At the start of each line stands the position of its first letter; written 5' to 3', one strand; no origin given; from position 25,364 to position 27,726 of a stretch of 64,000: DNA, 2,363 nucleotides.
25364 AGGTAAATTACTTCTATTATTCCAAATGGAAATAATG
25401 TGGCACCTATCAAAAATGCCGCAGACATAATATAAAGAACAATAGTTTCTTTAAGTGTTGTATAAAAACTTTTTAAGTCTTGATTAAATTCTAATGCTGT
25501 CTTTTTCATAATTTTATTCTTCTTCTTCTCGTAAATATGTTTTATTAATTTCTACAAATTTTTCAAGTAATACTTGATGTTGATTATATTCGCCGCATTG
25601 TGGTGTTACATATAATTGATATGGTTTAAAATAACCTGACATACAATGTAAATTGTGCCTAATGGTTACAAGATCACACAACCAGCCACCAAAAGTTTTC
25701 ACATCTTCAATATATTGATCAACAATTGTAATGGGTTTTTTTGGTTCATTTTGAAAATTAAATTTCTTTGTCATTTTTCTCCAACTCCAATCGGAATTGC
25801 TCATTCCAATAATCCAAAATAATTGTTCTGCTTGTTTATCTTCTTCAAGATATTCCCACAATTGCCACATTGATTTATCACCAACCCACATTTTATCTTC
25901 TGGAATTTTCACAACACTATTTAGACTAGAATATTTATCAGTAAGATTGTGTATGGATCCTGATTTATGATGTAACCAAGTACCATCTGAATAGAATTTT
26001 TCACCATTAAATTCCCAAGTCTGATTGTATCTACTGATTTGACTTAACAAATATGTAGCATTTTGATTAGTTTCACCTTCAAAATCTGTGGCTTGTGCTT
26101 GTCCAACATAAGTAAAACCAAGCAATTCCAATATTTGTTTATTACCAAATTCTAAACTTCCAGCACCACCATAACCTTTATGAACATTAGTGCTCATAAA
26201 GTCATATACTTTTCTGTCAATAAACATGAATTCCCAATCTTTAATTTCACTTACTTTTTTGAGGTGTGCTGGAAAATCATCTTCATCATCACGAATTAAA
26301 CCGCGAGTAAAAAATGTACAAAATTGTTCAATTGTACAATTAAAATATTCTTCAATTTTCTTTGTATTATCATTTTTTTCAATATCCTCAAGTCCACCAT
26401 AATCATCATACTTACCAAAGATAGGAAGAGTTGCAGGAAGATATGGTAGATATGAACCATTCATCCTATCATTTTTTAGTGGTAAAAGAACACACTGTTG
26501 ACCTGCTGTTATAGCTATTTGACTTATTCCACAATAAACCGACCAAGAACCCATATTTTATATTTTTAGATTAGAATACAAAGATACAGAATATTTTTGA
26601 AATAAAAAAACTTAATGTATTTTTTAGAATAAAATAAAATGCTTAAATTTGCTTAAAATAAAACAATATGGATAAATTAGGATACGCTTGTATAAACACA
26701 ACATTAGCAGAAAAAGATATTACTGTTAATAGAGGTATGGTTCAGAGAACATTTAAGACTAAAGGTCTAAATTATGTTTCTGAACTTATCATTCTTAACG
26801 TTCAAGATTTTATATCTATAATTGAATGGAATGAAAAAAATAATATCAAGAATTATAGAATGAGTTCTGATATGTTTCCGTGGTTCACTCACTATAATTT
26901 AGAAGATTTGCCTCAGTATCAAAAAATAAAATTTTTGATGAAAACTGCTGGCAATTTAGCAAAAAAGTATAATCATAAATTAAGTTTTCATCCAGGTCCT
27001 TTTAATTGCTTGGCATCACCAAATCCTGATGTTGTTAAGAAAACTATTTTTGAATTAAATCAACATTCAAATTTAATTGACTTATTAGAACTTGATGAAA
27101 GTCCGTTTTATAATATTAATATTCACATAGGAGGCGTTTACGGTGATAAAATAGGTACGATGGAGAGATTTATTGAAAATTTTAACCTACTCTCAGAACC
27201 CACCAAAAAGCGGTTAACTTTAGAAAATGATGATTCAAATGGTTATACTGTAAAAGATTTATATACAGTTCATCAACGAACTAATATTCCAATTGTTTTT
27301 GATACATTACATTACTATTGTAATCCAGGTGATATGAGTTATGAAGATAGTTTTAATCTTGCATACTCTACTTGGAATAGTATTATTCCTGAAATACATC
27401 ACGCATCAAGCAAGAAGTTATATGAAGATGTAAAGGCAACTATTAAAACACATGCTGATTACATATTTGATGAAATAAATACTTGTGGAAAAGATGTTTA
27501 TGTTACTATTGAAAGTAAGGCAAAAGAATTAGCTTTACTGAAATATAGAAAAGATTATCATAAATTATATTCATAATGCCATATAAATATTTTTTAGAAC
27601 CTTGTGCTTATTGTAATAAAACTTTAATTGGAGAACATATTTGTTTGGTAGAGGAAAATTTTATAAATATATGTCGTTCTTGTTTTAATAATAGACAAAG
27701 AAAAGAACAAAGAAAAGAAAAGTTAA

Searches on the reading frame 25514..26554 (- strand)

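Call 7: search_protein_families(library=phrogs, proteins=[window:25514-26554:-], max_evalue=0.001)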
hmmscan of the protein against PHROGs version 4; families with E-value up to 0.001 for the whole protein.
window:25514-26554:- (346 aa): 1 family
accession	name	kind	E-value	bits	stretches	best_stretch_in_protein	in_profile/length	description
phrog_5960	-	unknown function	4.6e-07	30.6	1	1-125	1-155/406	-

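Call 47: search_protein_families(library=pfam, proteins=[window:25514-26554:-], max_evalue=1)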
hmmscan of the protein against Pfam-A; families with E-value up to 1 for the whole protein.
window:25514-26554:- (346 aa): 1 family
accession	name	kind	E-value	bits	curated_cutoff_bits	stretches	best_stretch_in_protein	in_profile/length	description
PF13426.13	PAS_9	-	0.081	13.7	27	1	132-197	11-78/103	PAS domain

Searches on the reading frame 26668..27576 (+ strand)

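Call 47: search_protein_families(library=pfam, proteins=[window:26668-27576:+], max_evalue=1)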
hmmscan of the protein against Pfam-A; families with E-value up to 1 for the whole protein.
window:26668-27576:+ (302 aa): 2 families
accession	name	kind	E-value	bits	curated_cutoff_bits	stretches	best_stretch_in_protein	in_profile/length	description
PF03851.20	UvdE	-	4.1e-57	193.9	24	1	4-268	1-270/275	UV-endonuclease UvdE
PF01261.30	AP_endonuc_2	-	0.00098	19.3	31.1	1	92-245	31-185/249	Xylose isomerase-like TIM barrel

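Call 48: search_protein_families(library=phrogs, proteins=[window:26668-27576:+], max_evalue=0.001)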
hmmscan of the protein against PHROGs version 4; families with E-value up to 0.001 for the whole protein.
window:26668-27576:+ (302 aa): 1 family
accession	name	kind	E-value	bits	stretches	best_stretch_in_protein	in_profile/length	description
phrog_8420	-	DNA, RNA and nucleotide metabolism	6.1e-48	164.5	1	3-295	2-305/309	endonuclease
